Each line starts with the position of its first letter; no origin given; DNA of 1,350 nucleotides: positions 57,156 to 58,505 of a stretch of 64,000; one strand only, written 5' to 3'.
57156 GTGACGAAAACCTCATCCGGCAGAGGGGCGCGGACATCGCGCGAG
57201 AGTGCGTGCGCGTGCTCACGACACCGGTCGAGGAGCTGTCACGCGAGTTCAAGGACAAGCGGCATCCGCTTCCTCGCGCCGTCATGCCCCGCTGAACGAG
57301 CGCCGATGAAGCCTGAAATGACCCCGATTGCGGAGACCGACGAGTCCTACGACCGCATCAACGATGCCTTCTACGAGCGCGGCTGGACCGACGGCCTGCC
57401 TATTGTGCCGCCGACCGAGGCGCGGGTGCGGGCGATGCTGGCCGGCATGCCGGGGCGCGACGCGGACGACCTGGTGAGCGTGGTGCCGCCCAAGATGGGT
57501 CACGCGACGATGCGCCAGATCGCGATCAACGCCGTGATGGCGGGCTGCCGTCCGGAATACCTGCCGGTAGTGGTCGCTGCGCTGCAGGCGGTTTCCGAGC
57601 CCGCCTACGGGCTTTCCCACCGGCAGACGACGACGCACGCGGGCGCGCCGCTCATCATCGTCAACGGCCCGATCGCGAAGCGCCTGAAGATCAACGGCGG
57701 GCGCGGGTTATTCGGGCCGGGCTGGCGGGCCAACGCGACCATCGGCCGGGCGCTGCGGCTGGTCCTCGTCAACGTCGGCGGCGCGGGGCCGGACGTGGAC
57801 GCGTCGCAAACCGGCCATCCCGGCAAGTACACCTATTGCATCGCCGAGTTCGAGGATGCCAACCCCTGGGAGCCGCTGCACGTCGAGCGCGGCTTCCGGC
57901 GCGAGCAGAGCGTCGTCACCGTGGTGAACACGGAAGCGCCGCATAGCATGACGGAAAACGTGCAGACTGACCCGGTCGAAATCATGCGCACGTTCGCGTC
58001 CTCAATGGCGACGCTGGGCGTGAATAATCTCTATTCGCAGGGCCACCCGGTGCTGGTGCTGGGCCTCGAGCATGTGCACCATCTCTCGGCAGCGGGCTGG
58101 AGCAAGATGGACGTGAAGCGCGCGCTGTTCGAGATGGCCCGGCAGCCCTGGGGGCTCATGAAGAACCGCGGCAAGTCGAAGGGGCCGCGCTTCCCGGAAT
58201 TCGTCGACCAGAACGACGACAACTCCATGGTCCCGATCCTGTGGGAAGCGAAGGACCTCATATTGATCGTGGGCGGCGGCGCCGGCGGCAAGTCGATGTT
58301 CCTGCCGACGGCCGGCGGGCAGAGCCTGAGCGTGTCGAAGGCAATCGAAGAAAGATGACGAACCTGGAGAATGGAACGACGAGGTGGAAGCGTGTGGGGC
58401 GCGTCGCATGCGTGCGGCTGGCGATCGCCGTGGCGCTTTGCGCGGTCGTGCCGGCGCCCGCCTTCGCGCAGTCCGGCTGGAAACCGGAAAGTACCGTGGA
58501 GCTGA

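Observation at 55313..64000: Duplicated four-family gene set (MmgE/PrpD + Bug binding protein + TGA-interrupted UxxC/S gene + unknown 340-aa protein): candidate uncharacterised carboxylate-processing redox system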

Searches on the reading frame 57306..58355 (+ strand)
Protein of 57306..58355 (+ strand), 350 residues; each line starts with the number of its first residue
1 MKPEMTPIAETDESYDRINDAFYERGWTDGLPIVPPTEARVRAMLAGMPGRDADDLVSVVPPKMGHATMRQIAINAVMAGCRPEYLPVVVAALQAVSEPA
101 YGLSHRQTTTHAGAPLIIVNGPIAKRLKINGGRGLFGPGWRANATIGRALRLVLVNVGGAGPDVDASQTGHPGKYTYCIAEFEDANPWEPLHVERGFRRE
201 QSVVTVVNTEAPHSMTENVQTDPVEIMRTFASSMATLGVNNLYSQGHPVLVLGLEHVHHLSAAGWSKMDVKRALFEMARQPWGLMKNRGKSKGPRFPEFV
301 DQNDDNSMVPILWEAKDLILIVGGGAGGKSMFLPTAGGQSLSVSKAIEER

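Call 7: search_protein_families(library=ncbifam, proteins=[window:57306-58355:+], max_evalue=0.01)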
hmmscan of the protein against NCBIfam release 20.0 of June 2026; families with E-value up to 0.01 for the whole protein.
window:57306-58355:+ (350 aa): 0 families

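Call 8: search_protein_families(library=pfam, proteins=[window:57306-58355:+], max_evalue=0.01)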
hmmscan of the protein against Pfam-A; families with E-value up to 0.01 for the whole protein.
window:57306-58355:+ (350 aa): 0 families

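Call 79: search_dna_similar(query=window:57306-58355:+, collection=plasmids, mode=protein, max_rows=25)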
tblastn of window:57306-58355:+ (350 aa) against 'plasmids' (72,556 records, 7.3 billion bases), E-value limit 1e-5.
Records with a match: 24; places in all: 28; records where one place covers at least 80% of the query: 15.
Best place of each record, by identity: <60% 24.
By first word of the organism name: Neorhizobium 5; Paracoccus 3; Natrinema 2; Variovorax 2; Roseovarius 1; Acidovorax 1; Halorientalis 1; Halalkalicoccus 1; Haladaptatus 1; Embleya 1; and 6 more.
By predicted mobility (MOB-suite, as given by PLSDB): non-mobilizable 18; conjugative 5; mobilizable 1.
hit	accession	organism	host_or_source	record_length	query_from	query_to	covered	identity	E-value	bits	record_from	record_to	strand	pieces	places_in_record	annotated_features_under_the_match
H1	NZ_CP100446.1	Natrinema caseinilyticum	marine sediment,sediment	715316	1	348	99%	42.9%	7e-79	270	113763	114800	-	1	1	hypothetical protein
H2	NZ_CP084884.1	Natrinema zhouii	pure culture,Salt mine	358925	5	349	99%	43.1%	8e-83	281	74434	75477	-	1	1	hypothetical protein | UGSC family (seleno)protein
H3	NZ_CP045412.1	Roseovarius sp. THAF8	pure culture,Surface of a polyethylene ...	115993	16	348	95%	41.4%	9e-68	238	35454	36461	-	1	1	hypothetical protein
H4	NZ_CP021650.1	Acidovorax sp. T1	-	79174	8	332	93%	42.3%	3e-67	236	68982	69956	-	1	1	none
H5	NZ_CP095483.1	Halorientalis litorea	cell culture,salt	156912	29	349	92%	42.0%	5e-63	224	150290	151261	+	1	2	hypothetical protein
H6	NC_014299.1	Halalkalicoccus jeotgali B3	-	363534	29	347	91%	42.3%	9e-63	223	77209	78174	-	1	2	hypothetical protein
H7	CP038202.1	Paracoccus ferrooxidans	single cell,bioreactor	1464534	20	333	90%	42.9%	3e-64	228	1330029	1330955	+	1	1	hypothetical protein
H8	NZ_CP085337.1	Haladaptatus halobius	cell culture,saline soil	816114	29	349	92%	41.7%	3e-61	219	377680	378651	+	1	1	hypothetical protein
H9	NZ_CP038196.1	Paracoccus versutus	single cell,soil adjacent to the roots ...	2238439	20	325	87%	43.1%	4e-63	224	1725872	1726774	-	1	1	none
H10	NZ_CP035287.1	Paracoccus versutus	whole organism,soil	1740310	20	325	87%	42.8%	1e-62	223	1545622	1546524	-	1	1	none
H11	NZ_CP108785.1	Embleya sp. NBC_00888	-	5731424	3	337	96%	39.0%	7e-54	197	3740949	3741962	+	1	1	none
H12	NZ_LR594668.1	Variovorax sp. SRS16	linuron-contaminated soil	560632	4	338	96%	38.0%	1e-65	231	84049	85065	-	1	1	hypothetical protein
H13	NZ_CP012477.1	Arthrobacter sp. ERGS1:01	single,stream water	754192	10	335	93%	38.9%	2e-55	202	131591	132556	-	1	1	hypothetical protein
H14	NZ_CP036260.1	Sporomusa termitida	whole organism,intestinal contents of ...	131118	5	348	98%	33.1%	1e-46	176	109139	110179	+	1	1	hypothetical protein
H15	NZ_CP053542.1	Vibrio europaeus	Argopecten purpuratus,Shellfish hatchery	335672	12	337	93%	34.3%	6e-45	171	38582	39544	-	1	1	hypothetical protein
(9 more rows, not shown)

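Call 80: get_annotated_region(hit=H12, flank=7000)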
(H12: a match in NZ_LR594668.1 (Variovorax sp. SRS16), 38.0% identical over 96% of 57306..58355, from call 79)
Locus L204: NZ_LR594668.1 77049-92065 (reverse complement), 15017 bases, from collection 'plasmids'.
description: Variovorax sp. SRS16 plasmid 3
organism: Variovorax sp. SRS16 (NCBI taxid 282217)
taxonomy: Bacteria; Pseudomonadota; Betaproteobacteria; Burkholderiales; Comamonadaceae; Variovorax; Variovorax sp. SRS16
host: -; source: linuron-contaminated soil; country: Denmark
typing (MOB-suite, as given by PLSDB): non-mobilizable
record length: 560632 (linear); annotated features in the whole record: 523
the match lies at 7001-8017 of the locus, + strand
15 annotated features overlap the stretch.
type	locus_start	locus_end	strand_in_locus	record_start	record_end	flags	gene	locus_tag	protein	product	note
CDS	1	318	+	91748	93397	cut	-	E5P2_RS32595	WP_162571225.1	GMC family oxidoreductase N-terminal domain-containing protein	-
CDS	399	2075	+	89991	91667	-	-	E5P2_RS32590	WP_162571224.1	GMC family oxidoreductase N-terminal domain-containing protein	-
CDS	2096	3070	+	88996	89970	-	-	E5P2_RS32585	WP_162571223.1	tripartite tricarboxylate transporter substrate binding protein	-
CDS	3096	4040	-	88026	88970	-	-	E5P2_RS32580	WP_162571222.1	LysR family transcriptional regulator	-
CDS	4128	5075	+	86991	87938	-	trxB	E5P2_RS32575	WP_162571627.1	thioredoxin-disulfide reductase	-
CDS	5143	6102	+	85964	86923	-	-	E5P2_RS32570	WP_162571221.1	tripartite tricarboxylate transporter substrate binding protein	-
CDS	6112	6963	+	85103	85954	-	-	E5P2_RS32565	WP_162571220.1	SDR family NAD(P)-dependent oxidoreductase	-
CDS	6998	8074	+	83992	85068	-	-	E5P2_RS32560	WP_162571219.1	hypothetical protein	-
CDS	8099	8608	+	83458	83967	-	-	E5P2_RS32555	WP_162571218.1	hypothetical protein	-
CDS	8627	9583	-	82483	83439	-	-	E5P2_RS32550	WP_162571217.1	LysR substrate-binding domain-containing protein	-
CDS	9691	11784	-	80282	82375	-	-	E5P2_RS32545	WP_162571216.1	acetate--CoA ligase family protein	-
CDS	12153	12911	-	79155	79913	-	-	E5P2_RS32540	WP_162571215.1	SDR family oxidoreductase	-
CDS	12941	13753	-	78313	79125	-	-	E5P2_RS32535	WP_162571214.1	alpha/beta hydrolase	-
CDS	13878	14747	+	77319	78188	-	-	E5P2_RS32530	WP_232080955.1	sigma-54 factor interaction domain-containing protein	-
CDS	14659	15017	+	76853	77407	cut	-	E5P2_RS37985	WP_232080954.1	helix-turn-helix domain-containing protein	-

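Call 81: get_annotated_region(hit=H3, flank=7000)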
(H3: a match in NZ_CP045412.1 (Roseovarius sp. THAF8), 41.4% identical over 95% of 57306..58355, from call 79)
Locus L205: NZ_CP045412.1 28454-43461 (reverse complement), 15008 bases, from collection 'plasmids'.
description: Roseovarius sp. THAF8 plasmid pTHAF8_b, complete sequence
organism: Roseovarius sp. THAF8 (NCBI taxid 2587846)
taxonomy: Bacteria; Pseudomonadota; Alphaproteobacteria; Rhodobacterales; Roseobacteraceae; Roseovarius; Roseovarius sp. THAF8
host: -; source: pure culture,Surface of a polyethylene microplastic particle present in tank 6 of a marine aquarium ...; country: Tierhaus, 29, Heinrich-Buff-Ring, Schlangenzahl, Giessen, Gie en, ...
typing (MOB-suite, as given by PLSDB): non-mobilizable; replicon rep_cluster_599
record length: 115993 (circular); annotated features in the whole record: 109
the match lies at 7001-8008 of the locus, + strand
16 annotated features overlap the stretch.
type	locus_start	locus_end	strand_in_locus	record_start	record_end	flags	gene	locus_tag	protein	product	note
CDS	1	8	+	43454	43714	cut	-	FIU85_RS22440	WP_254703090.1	helix-turn-helix domain-containing protein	-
CDS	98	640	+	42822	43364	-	-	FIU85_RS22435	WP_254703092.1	IS30 family transposase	-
CDS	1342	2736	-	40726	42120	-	-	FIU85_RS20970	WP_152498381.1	TRAP transporter large permease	GO:0008643 - carbohydrate transport [Evidence IEA]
CDS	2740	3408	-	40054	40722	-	-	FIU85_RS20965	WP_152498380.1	TRAP transporter small permease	-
CDS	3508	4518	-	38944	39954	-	-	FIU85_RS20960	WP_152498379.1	DctP family TRAP transporter solute-binding subunit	GO:0006810 - transport [Evidence IEA]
CDS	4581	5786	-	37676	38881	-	-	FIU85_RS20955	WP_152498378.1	CaiB/BaiF CoA-transferase family protein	-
CDS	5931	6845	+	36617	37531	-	-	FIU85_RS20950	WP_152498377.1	LysR family transcriptional regulator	GO:0006355 - regulation of DNA-templated transcription [Evidence IEA]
CDS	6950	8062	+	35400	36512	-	-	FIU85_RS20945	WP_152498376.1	hypothetical protein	-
CDS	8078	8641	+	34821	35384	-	-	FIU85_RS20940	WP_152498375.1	UGSC family (seleno)protein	-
CDS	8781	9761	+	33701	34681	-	trxB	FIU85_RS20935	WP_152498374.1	thioredoxin-disulfide reductase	-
CDS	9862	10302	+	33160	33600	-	-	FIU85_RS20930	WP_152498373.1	hypothetical protein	-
CDS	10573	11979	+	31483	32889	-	-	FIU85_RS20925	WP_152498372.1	hypothetical protein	-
CDS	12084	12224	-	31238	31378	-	-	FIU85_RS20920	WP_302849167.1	ribbon-helix-helix protein, CopG family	GO:0006355 - regulation of DNA-templated transcription [Evidence IEA]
CDS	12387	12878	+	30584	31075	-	-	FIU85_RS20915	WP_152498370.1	hypothetical protein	-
CDS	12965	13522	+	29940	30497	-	-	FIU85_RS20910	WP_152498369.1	hypothetical protein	-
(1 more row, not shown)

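Call 82: get_annotated_region(hit=H15, flank=7000)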
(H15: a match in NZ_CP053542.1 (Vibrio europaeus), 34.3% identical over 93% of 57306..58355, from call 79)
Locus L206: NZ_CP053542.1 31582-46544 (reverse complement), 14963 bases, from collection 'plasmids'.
description: Vibrio europaeus strain NPI-1 plasmid pVEu, complete sequence
organism: Vibrio europaeus (NCBI taxid 300876)
taxonomy: Bacteria; Pseudomonadota; Gammaproteobacteria; Vibrionales; Vibrionaceae; Vibrio; Vibrio europaeus
host: -; source: Argopecten purpuratus,Shellfish hatchery; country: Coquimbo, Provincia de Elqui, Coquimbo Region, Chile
typing (MOB-suite, as given by PLSDB): non-mobilizable
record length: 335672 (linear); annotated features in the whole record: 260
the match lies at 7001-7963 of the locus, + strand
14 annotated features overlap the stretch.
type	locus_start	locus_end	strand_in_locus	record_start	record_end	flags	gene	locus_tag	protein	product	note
CDS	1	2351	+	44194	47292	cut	-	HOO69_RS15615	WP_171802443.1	calcium-binding protein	-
CDS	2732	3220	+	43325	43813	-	-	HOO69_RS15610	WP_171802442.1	calcium-binding protein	-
CDS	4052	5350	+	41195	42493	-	-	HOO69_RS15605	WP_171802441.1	aconitase X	-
CDS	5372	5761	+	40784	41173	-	-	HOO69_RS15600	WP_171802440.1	DUF126 domain-containing protein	-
CDS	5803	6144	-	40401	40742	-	-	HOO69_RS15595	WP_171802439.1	hypothetical protein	-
CDS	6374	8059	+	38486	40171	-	-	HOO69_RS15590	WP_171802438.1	hypothetical protein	-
CDS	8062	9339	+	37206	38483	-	eno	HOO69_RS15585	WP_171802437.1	phosphopyruvate hydratase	GO:0006096 - glycolytic process [Evidence IEA]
CDS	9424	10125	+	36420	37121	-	-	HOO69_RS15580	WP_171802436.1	AzlC family ABC transporter permease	GO:0006865 - amino acid transport [Evidence IEA]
CDS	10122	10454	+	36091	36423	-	-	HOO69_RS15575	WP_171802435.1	AzlD domain-containing protein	-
CDS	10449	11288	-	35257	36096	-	-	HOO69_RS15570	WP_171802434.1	helix-turn-helix transcriptional regulator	GO:0006355 - regulation of DNA-templated transcription [Evidence IEA]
CDS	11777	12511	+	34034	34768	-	pnuC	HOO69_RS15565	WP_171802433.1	nicotinamide riboside transporter PnuC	GO:0015890 - nicotinamide mononucleotide transport [Evidence IEA]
CDS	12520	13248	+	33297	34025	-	-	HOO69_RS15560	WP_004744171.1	nucleoside phosphorylase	-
CDS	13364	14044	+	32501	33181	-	-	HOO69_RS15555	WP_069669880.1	Crp/Fnr family transcriptional regulator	GO:0006355 - regulation of DNA-templated transcription [Evidence IEA]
CDS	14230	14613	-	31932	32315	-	-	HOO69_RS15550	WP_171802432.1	Rid family detoxifying hydrolase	GO:0008152 - metabolic process [Evidence IEA]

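Call 84: get_annotated_region(hit=H14, flank=7000)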
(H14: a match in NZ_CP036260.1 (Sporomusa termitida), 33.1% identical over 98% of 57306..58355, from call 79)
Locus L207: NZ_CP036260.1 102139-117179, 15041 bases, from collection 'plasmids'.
description: Sporomusa termitida strain DSM 4440 plasmid pSPTER, complete sequence
organism: Sporomusa termitida (NCBI taxid 2377)
taxonomy: Bacteria; Bacillota; Negativicutes; Selenomonadales; Sporomusaceae; Sporomusa; Sporomusa termitida
host: -; source: whole organism,intestinal contents of termite Nasutitermes nigriceps; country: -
typing (MOB-suite, as given by PLSDB): non-mobilizable
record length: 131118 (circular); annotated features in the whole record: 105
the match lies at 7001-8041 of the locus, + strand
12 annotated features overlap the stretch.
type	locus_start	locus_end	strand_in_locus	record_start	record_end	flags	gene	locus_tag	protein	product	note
CDS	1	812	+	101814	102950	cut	-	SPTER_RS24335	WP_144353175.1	acyl-CoA dehydrogenase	-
CDS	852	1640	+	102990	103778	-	-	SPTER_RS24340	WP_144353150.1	electron transfer flavoprotein subunit beta/FixA family protein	-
CDS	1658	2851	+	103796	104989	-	-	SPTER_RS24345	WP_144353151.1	electron transfer flavoprotein subunit alpha/FixB family protein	-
CDS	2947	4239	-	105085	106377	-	-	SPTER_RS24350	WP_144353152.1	aconitase X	-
CDS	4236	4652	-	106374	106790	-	-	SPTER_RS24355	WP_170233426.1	DUF126 domain-containing protein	-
CDS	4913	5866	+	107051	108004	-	-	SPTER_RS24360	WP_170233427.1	LysR family transcriptional regulator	GO:0006355 - regulation of DNA-templated transcription [Evidence IEA]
CDS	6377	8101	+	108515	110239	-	-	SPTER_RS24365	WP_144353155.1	hypothetical protein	-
CDS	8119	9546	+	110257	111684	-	-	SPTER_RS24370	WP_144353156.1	FAD-dependent oxidoreductase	-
CDS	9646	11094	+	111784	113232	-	-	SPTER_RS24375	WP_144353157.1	MFS transporter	GO:0055085 - transmembrane transport [Evidence IEA]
CDS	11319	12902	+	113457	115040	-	-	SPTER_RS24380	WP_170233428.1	response regulator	GO:0000160 - phosphorelay signal transduction system [Evidence IEA]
CDS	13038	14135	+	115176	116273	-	-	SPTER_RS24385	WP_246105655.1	uroporphyrinogen decarboxylase family protein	GO:0006779 - porphyrin-containing compound biosynthetic process [Evidence IEA]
CDS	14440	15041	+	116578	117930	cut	-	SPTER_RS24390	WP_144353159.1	FAD-dependent oxidoreductase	-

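Call 85: get_annotated_region(hit=H7, flank=7000)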
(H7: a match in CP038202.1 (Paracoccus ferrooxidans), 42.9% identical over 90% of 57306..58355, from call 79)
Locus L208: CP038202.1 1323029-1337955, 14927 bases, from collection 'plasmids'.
description: Paracoccus ferrooxidans strain NCCB 100066 plasmid pFER4, complete sequence
organism: Paracoccus ferrooxidans (NCBI taxid 327104)
taxonomy: Bacteria; Pseudomonadota; Alphaproteobacteria; Rhodobacterales; Paracoccaceae; Paracoccus; Paracoccus ferrooxidans
host: -; source: single cell,bioreactor; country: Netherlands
typing (MOB-suite, as given by PLSDB): non-mobilizable; replicon rep_cluster_746; mating-pair formation MPF_T
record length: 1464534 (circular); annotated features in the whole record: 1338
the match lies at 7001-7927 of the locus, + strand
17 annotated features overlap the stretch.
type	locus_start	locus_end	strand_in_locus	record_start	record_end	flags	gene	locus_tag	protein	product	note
CDS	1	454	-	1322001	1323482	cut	-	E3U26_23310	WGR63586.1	5-methyltetrahydropteroyltriglutamate-- homocysteine methyltransferase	-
CDS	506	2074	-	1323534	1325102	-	-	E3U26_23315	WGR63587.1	hypothetical protein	-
CDS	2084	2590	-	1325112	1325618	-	-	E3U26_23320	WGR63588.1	hypothetical protein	-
CDS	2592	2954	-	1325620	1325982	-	-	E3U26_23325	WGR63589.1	sulfur reduction protein DsrE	-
CDS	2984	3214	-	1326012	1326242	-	-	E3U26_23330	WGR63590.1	sulfurtransferase TusA family protein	-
CDS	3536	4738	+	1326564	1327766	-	-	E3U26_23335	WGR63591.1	cysteine desulfurase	-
CDS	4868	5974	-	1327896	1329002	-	-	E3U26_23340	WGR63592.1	transglutaminase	-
CDS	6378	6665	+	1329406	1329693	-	-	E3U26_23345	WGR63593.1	hypothetical protein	-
CDS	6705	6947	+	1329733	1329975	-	-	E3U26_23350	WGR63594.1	hypothetical protein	-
CDS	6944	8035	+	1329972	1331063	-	-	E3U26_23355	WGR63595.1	hypothetical protein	-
CDS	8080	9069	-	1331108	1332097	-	-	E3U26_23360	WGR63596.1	LysR family transcriptional regulator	-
CDS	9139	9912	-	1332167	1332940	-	-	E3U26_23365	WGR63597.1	SDR family oxidoreductase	-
CDS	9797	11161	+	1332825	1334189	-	-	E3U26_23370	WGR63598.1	hypothetical protein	-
CDS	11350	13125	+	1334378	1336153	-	selB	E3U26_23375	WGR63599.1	selenocysteine-specific translation elongation factor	-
CDS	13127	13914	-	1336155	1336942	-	-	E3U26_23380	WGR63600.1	IS5-like element ISPme2 family transposase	-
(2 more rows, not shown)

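Call 86: get_annotated_region(hit=H2, flank=7000)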
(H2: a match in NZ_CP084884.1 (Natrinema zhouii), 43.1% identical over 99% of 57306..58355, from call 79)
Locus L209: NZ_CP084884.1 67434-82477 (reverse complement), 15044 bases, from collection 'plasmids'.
description: Natrinema zhouii strain YPL30 plasmid unnamed3, complete sequence
organism: Natrinema zhouii (NCBI taxid 1710539)
taxonomy: Archaea; Euryarchaeota; Halobacteria; Halobacteriales; Natrialbaceae; Natrinema; Natrinema zhouii
host: -; source: pure culture,Salt mine; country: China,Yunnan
typing (MOB-suite, as given by PLSDB): non-mobilizable; mating-pair formation MPF_T
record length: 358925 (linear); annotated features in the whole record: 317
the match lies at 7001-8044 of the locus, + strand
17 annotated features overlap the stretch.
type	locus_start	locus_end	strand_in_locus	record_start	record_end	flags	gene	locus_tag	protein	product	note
CDS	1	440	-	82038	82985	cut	-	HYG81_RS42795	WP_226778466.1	tripartite tricarboxylate transporter substrate-binding protein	-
CDS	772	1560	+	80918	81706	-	-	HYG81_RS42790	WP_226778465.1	enoyl-CoA hydratase-related protein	-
CDS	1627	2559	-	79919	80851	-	-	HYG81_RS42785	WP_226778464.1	hydroxymethylglutaryl-CoA lyase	-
CDS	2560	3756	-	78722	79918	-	-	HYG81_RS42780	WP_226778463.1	CoA transferase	-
CDS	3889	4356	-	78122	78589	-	-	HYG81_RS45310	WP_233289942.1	phosphosulfolactate synthase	-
CDS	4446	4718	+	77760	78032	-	-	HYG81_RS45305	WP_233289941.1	hypothetical protein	-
CDS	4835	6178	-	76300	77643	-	-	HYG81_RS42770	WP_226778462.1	adenylosuccinate lyase family protein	-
CDS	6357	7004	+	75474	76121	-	-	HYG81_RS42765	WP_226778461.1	UGSC family (seleno)protein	-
CDS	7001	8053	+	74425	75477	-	-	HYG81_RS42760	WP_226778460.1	hypothetical protein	-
CDS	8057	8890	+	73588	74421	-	-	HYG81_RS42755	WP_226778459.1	DUF6282 family protein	-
CDS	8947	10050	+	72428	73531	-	-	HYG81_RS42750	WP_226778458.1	amidohydrolase family protein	-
CDS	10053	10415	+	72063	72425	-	-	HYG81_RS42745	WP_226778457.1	Rieske (2Fe-2S) protein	-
CDS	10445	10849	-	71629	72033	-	-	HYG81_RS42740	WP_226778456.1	hypothetical protein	-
CDS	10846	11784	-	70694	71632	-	-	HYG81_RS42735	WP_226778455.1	isocitrate lyase/PEP mutase family protein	-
CDS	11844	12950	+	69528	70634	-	-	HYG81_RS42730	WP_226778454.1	alcohol dehydrogenase catalytic domain-containing protein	-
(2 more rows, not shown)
